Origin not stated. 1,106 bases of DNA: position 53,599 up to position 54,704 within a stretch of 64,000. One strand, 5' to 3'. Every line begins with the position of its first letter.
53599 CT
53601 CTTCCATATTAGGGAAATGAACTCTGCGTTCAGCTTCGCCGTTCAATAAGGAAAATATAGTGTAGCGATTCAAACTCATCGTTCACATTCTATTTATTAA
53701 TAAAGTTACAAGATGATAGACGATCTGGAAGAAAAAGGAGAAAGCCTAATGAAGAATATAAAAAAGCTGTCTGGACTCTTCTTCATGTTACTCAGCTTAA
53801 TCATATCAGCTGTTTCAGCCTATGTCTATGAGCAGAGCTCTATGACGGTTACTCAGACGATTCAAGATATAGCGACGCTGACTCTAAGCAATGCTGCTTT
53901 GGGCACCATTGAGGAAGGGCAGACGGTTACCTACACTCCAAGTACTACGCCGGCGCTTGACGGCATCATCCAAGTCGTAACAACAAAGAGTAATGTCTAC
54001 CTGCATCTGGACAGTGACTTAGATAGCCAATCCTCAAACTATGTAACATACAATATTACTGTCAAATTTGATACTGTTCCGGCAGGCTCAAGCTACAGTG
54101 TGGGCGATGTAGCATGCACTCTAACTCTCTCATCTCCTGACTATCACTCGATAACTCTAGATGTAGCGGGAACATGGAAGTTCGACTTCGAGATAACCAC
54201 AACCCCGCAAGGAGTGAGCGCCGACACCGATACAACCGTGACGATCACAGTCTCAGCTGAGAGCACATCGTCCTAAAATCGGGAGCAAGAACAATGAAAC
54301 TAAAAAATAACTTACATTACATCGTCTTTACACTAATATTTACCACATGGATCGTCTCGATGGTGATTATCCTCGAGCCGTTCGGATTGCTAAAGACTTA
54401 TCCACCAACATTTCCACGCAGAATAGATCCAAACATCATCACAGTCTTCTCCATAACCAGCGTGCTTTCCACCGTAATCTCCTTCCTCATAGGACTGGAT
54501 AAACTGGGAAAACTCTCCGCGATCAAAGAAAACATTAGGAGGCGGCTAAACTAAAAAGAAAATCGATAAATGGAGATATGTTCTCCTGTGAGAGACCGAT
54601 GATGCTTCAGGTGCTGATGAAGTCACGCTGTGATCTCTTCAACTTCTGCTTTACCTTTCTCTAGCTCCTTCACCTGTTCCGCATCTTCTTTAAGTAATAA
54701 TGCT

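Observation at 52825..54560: AT-rich patch with two divergent exported proteins sharing only an N-terminal 'hydrophobic helix + Y[IV]YE[NQ]x4VTQTI' module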

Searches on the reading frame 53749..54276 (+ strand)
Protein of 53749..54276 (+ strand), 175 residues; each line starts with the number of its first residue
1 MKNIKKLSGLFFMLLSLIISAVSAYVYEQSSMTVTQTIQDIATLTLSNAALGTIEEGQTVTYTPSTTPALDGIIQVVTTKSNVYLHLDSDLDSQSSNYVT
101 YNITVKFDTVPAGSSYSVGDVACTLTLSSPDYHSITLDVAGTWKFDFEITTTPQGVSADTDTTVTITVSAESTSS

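Call 3: search_protein_families(library=pfam, proteins=[window:53749-54276:+], max_evalue=1)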
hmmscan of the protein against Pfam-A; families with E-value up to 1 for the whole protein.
window:53749-54276:+ (175 aa): 0 families

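Call 4: search_protein_families(library=ncbifam, proteins=[window:53749-54276:+], max_evalue=10)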
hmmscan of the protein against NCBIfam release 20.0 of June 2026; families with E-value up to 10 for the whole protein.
window:53749-54276:+ (175 aa): 1 family
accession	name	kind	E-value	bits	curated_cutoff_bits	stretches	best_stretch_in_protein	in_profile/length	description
NF038028.1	spiralin_repeat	domain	0.092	13.2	45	1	144-175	49-81/90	spiralin repeat-containing protein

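Call 7: find_homologous_proteins(query=window:53749-54276:+, max_evalue=0.01)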
Query window:53749-54276:+ (175 aa): 151 proteins with E <= 0.01 among 294 candidates; the best 120 are listed.
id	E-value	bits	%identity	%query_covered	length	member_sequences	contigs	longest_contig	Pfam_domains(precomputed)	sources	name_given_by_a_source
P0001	2.4e-101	354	100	100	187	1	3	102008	-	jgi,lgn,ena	-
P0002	5.1e-76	272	78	98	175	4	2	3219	-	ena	-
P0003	6.1e-74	265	76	99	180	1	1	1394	-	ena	-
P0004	2.7e-71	256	75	97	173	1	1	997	-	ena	-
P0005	7.8e-70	252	72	97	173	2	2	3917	-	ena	-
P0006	6.2e-68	245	72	99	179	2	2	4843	-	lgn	-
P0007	2.6e-63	230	68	100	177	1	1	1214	-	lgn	-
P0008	4.7e-62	226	65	99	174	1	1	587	-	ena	-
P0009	3.9e-60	220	65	99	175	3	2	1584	-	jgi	jgi:hypothetical protein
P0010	8.5e-60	219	80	81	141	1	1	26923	-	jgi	-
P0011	8.7e-60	219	66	99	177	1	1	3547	-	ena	-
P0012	1.5e-59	218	63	99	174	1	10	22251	-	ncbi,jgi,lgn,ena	-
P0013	1.7e-59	218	67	89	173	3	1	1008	-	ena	-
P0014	2.4e-59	218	64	98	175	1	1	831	-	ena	-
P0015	2.4e-58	214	65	99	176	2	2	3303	-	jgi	-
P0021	1.4e-56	209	62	99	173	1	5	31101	-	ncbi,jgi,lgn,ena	-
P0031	4.2e-55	204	60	98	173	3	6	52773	-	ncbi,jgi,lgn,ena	-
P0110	6.1e-46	174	60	94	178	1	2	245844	-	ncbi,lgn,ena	-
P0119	7.6e-44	167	55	99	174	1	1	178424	-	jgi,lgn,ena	-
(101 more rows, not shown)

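Call 14: find_encoding_contigs(protein=P0021, flank=10000, max_places=3)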
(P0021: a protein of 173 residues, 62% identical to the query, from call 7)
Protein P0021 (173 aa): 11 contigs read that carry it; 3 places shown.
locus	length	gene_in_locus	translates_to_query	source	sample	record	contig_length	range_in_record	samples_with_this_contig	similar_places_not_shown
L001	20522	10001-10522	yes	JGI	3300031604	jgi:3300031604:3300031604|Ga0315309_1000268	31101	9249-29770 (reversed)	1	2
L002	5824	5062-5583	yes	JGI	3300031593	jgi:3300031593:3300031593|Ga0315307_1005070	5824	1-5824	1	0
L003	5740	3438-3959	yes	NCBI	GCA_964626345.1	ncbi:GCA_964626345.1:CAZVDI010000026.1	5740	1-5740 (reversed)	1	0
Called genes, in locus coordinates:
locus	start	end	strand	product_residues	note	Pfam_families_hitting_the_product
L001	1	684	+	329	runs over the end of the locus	-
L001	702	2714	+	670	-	PF21027:Sde0182_C (faint), PF02369:Big_1, PF09134:Invasin_D3, PF18911:PKD_4, PF00801:PKD, PF18911:PKD_4, PF00801:PKD, PF18911:PKD_4, +1 more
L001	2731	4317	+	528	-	PF02369:Big_1, PF09134:Invasin_D3, PF18565:Glyco_hydro2_C5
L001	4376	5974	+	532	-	PF00437:T2SSE, PF23989:PilB3_C (weak)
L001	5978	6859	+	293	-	PF00482:T2SSF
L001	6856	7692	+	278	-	PF00482:T2SSF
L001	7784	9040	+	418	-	PF18551:TackOD1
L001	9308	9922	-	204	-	-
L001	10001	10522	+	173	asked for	-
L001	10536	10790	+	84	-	-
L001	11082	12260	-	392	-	PF01904:DUF72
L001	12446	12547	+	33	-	-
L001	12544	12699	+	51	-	-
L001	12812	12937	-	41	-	-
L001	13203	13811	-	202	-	-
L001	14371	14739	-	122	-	-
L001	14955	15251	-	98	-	PF16795:Phage_integr_3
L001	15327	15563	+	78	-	PF04014:MazE_antitoxin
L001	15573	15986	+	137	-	PF01850:PIN (weak)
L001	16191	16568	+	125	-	PF11848:DUF3368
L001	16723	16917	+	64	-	PF03683:UPF0175 (weak)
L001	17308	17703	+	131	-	-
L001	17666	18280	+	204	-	PF01909:NTP_transf_2, PF18765:Polbeta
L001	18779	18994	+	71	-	PF10049:DUF2283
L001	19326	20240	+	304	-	PF01904:DUF72, PF11387:DUF2795 (faint)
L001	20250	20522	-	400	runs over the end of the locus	PF00753:Lactamase_B (weak), PF12706:Lactamase_B_2 (faint)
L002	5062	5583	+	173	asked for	-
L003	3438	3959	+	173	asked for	-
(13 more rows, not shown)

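Call 16: find_encoding_contigs(protein=P0031, flank=10000, max_places=2)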
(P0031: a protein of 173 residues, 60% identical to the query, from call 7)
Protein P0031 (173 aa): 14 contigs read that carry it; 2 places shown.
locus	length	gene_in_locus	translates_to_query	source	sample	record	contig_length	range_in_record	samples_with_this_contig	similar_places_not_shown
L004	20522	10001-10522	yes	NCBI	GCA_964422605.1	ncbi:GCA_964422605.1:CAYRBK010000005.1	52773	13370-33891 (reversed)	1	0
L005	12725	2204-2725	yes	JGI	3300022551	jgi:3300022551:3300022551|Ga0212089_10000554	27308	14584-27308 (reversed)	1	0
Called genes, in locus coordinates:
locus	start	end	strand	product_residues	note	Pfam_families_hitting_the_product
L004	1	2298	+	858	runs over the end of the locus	PF00069:Pkinase, PF07714:PK_Tyr_Ser-Thr, PF13371:TPR_9, PF00515:TPR_1, PF07719:TPR_2, PF13181:TPR_8, PF13432:TPR_16, PF14559:TPR_19, +33 more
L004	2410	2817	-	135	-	-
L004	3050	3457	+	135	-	PF16697:Yop-YscD_cpl, PF00498:FHA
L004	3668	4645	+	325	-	PF00210:Ferritin, PF02915:Rubrerythrin (faint), PF00210:Ferritin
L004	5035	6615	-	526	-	PF06739:SBBP (faint), PF00801:PKD, PF18911:PKD_4, PF22352:K319L-like_PKD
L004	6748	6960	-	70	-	-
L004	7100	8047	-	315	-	-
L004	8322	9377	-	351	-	PF01408:GFO_IDH_MocA, PF22725:GFO_IDH_MocA_C3, PF02894:GFO_IDH_MocA_C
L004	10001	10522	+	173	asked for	-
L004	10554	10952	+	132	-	-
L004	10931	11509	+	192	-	-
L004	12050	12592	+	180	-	PF03167:UDG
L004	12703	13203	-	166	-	-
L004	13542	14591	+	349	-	PF01916:DS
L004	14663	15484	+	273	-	PF00583:Acetyltransf_1, PF13673:Acetyltransf_10 (faint), PF13508:Acetyltransf_7 (weak), PF18014:Acetyltransf_18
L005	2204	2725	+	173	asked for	-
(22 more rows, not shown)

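Call 17: find_encoding_contigs(protein=P0110, flank=10000, max_places=2)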
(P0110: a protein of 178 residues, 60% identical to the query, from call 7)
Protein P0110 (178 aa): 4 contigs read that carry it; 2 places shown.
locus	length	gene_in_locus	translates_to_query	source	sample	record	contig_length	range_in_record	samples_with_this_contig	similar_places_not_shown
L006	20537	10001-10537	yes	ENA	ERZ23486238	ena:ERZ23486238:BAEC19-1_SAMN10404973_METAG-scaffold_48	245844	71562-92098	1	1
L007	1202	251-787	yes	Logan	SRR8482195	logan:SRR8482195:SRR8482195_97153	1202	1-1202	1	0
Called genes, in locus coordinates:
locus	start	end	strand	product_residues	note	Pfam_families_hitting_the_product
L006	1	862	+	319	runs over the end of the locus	PF25939:DUF7982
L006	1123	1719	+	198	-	PF04307:YdjM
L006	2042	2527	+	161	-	PF17963:Big_9 (weak), PF18911:PKD_4 (weak)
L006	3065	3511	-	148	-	-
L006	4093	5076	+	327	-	PF04473:DUF553 (weak)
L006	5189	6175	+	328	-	PF00296:Bac_luciferase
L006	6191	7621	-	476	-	PF02310:B12-binding, PF04055:Radical_SAM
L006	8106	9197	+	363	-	PF03193:RsgA_GTPase (faint), PF01926:MMR_HSR1, PF02421:FeoB_N, PF16897:MMR_HSR1_Xtn, PF02824:TGS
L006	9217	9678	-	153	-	PF09918:DUF2148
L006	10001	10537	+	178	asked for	-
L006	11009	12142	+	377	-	PF10102:DUF2341 (weak), PF13385:Laminin_G_3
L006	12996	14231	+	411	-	PF07690:MFS_1, PF00083:Sugar_tr (weak), PF12832:MFS_1_like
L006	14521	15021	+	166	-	PF00149:Metallophos (weak), PF12850:Metallophos_2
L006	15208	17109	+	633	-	PF09826:Beta_propel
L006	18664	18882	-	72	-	-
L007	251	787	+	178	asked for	-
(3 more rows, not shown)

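Call 18: find_encoding_contigs(protein=P0119, flank=10000, max_places=2)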
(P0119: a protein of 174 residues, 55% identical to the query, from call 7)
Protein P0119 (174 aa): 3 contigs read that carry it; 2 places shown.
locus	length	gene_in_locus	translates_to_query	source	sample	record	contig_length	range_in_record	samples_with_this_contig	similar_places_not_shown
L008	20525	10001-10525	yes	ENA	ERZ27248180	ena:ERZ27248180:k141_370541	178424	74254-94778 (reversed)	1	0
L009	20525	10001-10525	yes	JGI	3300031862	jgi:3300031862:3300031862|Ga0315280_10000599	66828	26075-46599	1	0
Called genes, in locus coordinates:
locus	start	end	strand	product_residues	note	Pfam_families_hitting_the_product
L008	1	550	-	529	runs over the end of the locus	-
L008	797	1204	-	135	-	PF01597:GCV_H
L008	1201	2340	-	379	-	PF01571:GCV_T, PF08669:GCV_T_C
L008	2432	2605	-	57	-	-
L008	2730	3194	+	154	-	-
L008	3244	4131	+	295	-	PF03446:NAD_binding_2, PF03807:F420_oxidored (weak), PF14833:NAD_binding_11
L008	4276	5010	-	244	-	PF06026:Rib_5-P_isom_A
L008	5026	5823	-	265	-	-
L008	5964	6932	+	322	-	PF00586:AIRS, PF02769:AIRS_C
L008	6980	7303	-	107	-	-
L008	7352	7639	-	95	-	PF06745:ATPase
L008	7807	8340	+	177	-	PF09515:Thia_YuaJ, PF12822:ECF_trnsprt (weak)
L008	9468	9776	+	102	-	-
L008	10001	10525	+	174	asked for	-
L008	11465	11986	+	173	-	-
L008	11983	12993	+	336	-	-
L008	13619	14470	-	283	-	PF01261:AP_endonuc_2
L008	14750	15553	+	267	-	PF01978:TrmB, PF12802:MarR_2 (faint), PF13730:HTH_36 (faint)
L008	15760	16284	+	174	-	-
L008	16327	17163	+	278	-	-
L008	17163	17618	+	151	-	-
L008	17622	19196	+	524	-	PF00437:T2SSE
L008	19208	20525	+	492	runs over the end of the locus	PF00482:T2SSF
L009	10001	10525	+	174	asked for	-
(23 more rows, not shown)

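Call 19: predict_structure(alignment_id=A3)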
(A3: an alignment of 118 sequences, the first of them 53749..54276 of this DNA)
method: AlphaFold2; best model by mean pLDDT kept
length: 175 residues; sequences in the alignment: 118
mean_pLDDT: 85.7   pTM: 0.72
mean pLDDT of the five models: 85.7, 83.6, 83.2, 82.4, 80.6
residues with pLDDT >= 90: 107; 70-90: 38; 50-70: 30; < 50: 0
segments of 3 or more residues with pLDDT < 50: none
pLDDT, mean of each block of 10 residues (from residue 1): 66 74 60 70 83 95 96 94 90 93 96 96 86 82 97 95 91 71
secondary structure, 60 per line:
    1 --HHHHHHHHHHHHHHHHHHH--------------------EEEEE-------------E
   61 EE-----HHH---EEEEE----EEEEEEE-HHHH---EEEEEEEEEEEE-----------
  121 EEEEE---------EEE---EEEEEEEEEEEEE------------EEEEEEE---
elements in order: H3-21 E42-46 E60-62 E74-78 E83-89 H91-94 E98-109 E121-125 E135-137 E141-153 E166-172

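Call 26: fold_search(model_id=the predicted structure, library=pdb)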
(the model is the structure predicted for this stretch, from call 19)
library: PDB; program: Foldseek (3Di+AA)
matches with E <= 10: 992; with E <= 0.001: 3
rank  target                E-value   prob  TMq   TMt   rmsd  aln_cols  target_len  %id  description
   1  9bab                  1.8e-05  1.00  0.60  0.70   3.9       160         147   15  Cryo-EM of Hyper2 tube, ~27 nm diameter (released 2025-04-09)
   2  9h8b_A0               8.6e-05  1.00  0.61  0.70   4.2       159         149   11  Ex vivo cannulae fiber structure of Pyrodictium abyssi (released 2024-12-18)
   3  7uii                  3.4e-04  1.00  0.53  0.51   8.4       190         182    8  Cryo-EM of self-assembled cannula CanA (released 2023-04-12)
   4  7pnb_A                1.1e-03  1.00  0.36  0.35  11.6       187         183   11  Sulfolobus acidocaldarius 0406 filament. (released 2022-09-14)
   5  9hdi_MODEL_1_A        1.5e-03  1.00  0.46  0.47  12.0       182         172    9  N-terminally truncated CanA from Pyrodictium abyssi - K1-CanA (released 2025-08-20)
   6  4y2l_B                4.0e-03  0.94  0.28  0.31  13.3       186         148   12  Structure of CFA/I pili major subunit CfaB trimer (released 2016-08-10)
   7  4y2n_C                4.7e-03  0.85  0.24  0.27  12.3       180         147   14  Structure of CFA/I pili major subunit CfaB trimer (released 2016-08-10)
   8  4y2l_D                5.0e-03  0.92  0.27  0.30  13.2       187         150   13  Structure of CFA/I pili major subunit CfaB trimer (released 2016-08-10)
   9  4y2l_A                6.2e-03  0.89  0.27  0.30  11.9       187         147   13  Structure of CFA/I pili major subunit CfaB trimer (released 2016-08-10)
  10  9ifr                  1.2e-02  0.87  0.27  0.35   8.0       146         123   15  CLIPPER domain from the Gram-negative fibrillar adhesin "B9T28_05395 (released 2025-11-26)
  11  9dlo                  1.4e-02  1.00  0.45  0.49   8.7       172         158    9  Crystal structure of the monomeric form of CanA (released 2025-08-27)
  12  6fvi                  1.8e-02  0.93  0.28  0.33  14.4       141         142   18  ASH / PapD-like domain of human CEP192 (PapD-like domain 7) (released 2019-03-20)
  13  9fx0_A                2.0e-02  0.95  0.36  0.39  11.8       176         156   14  Cryo-EM structure of the type 1 pilus tip-to-rod transition (released 2025-06-04)
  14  7zl4_B                2.2e-02  0.92  0.35  0.38  13.0       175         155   11  Cryo-EM structure of archaic chaperone-usher Csu pilus of Acinetobacter baumannii (released 2022-08-03)
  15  3jwn_G                2.3e-02  0.72  0.30  0.34  11.7       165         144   13  Complex of FimC, FimF, FimG and FimH (released 2010-06-16)
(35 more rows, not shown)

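Call 33: search_solved_structures(query=A3, max_evalue=10, show_alignments=2)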
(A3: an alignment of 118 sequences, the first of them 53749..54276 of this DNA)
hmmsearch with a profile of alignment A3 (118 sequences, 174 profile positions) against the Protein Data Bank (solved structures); distinct sequences matched with E-value up to 10: 7.
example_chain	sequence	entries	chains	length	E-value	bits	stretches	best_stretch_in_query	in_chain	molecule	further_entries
7e7m_A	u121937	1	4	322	0.014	18.3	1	49-122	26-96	D-ribose ABC transporter substrate-binding protein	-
6nd4_H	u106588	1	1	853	0.17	14.7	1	26-155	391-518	Utp17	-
3iy1_B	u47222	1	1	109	0.17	14.7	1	113-147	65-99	Fab B, heavy chain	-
6ke6_AG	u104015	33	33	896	0.17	14.6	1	26-155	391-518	NET1-associated nuclear protein 1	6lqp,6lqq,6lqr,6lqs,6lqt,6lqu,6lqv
7suk_LH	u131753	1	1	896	0.18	14.6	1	26-155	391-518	NET1-associated nuclear protein 1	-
5wlc_LH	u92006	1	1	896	0.18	14.6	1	26-155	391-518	Utp17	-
2ksn_A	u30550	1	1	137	1.7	11.4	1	21-55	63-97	Ubiquitin domain-containing protein 2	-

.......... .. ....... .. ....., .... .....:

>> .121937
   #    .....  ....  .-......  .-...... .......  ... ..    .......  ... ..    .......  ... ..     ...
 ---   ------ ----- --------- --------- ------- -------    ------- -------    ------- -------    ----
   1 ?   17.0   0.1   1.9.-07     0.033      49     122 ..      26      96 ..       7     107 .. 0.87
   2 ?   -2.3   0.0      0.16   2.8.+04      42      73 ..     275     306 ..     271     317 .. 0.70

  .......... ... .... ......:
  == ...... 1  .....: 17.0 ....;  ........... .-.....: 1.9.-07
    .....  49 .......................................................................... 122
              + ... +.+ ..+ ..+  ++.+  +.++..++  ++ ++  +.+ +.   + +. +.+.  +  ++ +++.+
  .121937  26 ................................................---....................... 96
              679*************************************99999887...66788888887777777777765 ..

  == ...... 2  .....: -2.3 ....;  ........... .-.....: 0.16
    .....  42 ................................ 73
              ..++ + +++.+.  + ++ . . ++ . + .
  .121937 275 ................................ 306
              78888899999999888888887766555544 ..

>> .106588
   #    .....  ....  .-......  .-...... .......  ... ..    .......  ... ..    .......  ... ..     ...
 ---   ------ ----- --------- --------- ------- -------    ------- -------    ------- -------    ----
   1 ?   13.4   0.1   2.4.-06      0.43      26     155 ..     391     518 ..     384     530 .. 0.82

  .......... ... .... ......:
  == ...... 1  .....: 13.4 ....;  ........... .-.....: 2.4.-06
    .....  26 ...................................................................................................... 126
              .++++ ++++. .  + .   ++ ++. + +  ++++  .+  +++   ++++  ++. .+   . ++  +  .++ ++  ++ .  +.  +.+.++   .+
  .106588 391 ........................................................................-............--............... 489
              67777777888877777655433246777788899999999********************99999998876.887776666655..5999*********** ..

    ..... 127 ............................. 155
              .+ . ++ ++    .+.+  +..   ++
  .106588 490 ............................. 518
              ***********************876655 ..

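Call 41: search_protein_families(library=pfam, alignment_id=A1, max_evalue=5)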
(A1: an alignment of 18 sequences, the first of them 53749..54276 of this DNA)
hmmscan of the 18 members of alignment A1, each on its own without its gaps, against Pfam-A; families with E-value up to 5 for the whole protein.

A. member 1, window:53749-54276:+ (175 aa): 0 families

B. families by the number of members that match (of 18 scanned): 12 families
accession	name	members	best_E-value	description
PF03422.21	CBM_6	4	0.0056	Carbohydrate binding module (family 6)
PF07398.16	MDMPI_C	3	0.14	MDMPI C-terminal domain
PF15055.12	DMAC1_Dmo2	2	0.056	DMAC1/Dmo2-like domain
PF23926.2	LtfC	2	0.17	LtfC-like, beta-sandwich domain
PF10810.13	DUF2545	1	0.022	Protein of unknown function (DUF2545)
PF20539.3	DUF6754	1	0.044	Domain of unknown function (DUF6754)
PF18160.6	SLATT_5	1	0.07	SMODS and SLOG-associating 2TM effector domain family 5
PF24321.1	DUF7493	1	0.081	Domain of unknown function (DUF7493)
PF02852.28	Pyr_redox_dim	1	0.091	Pyridine nucleotide-disulphide oxidoreductase, dimerisation domain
PF12573.13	OxoDH_E1alpha_N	1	0.21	2-oxoisovalerate dehydrogenase E1 alpha subunit N terminal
PF09624.15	DUF2393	1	1.2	Protein of unknown function (DUF2393)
PF13157.11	Enas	1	2.6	Endospore appendages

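Call 82: fold_search(model_id=the predicted structure, library=viral)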
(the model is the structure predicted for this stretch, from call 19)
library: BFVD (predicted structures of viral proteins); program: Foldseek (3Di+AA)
matches with E <= 10: 1120; with E <= 0.001: 1
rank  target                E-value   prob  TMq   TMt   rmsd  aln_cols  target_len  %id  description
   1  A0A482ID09            6.1e-04  1.00  0.40  0.40   7.2       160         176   14  (no name in the UniProt tables at hand)
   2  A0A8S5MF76            2.0e-03  1.00  0.44  0.12  15.8       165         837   13  Tail protein [Siphoviridae sp. ctYh54]
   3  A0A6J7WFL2            8.9e-03  0.80  0.27  0.08  13.6       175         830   12  Tip attachment protein J [uncultured Caudovirales phage]
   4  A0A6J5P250            1.1e-02  0.80  0.26  0.11  14.3       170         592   13  Uncharacterized protein [uncultured Caudovirales phage]
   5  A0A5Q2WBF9            1.4e-02  0.57  0.25  0.12  22.6       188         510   13  (no name in the UniProt tables at hand)
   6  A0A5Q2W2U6            1.4e-02  0.33  0.16  0.15  22.3       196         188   13  (no name in the UniProt tables at hand)
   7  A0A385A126            1.9e-02  0.97  0.37  0.20  25.0       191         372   10  (no name in the UniProt tables at hand)
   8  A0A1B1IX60            1.9e-02  0.77  0.26  0.32  18.0       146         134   14  (no name in the UniProt tables at hand)
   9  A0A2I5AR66            2.4e-02  0.30  0.19  0.12  24.6       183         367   11  Uncharacterized protein [Gluconobacter phage GC1]
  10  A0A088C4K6            2.5e-02  0.51  0.23  0.09  14.5       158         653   11  (no name in the UniProt tables at hand)
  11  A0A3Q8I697            2.7e-02  0.30  0.18  0.21  16.6       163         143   14  (no name in the UniProt tables at hand)
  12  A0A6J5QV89            2.8e-02  0.57  0.27  0.12  20.9       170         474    9  Chlorovirus glycoprotein repeat domain-containing protein [uncultured Caudovirales phage]
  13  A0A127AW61            3.0e-02  0.77  0.28  0.09   8.0       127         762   19  Putative regulator of chromosome condensation [Bacillus phage SP-15]
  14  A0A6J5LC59            3.5e-02  0.35  0.22  0.15  16.2       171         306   12  Uncharacterized protein [uncultured Caudovirales phage]
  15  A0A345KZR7            3.7e-02  0.72  0.30  0.34   8.9       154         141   10  Uncharacterized protein [Microbacterium phage Papafritta]
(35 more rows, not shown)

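Call 83: search_protein_families(library=phrogs, max_evalue=0.01, proteins=[window:53749-54276:+])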
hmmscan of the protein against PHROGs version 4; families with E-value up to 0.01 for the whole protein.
window:53749-54276:+ (175 aa): 0 families

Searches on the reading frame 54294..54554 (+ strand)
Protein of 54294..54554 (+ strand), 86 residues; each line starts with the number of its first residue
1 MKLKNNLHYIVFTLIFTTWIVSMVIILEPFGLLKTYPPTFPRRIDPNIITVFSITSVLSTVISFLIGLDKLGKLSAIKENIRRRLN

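Call 3: search_protein_families(library=pfam, proteins=[window:54294-54554:+], max_evalue=1)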
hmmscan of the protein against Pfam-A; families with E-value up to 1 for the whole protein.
window:54294-54554:+ (86 aa): 0 families

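Call 4: search_protein_families(library=ncbifam, proteins=[window:54294-54554:+], max_evalue=10)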
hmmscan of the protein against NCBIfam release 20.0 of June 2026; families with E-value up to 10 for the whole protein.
window:54294-54554:+ (86 aa): 1 family
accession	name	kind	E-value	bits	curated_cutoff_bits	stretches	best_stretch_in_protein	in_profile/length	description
NF038058.1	adhes_P110_Nter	subfamily_domain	0.062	13.1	80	1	48-70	9-31/201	P110/LppT family adhesin N-terminal domain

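Call 83: search_protein_families(library=phrogs, max_evalue=0.01, proteins=[window:54294-54554:+])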
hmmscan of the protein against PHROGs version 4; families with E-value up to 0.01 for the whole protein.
window:54294-54554:+ (86 aa): 0 families
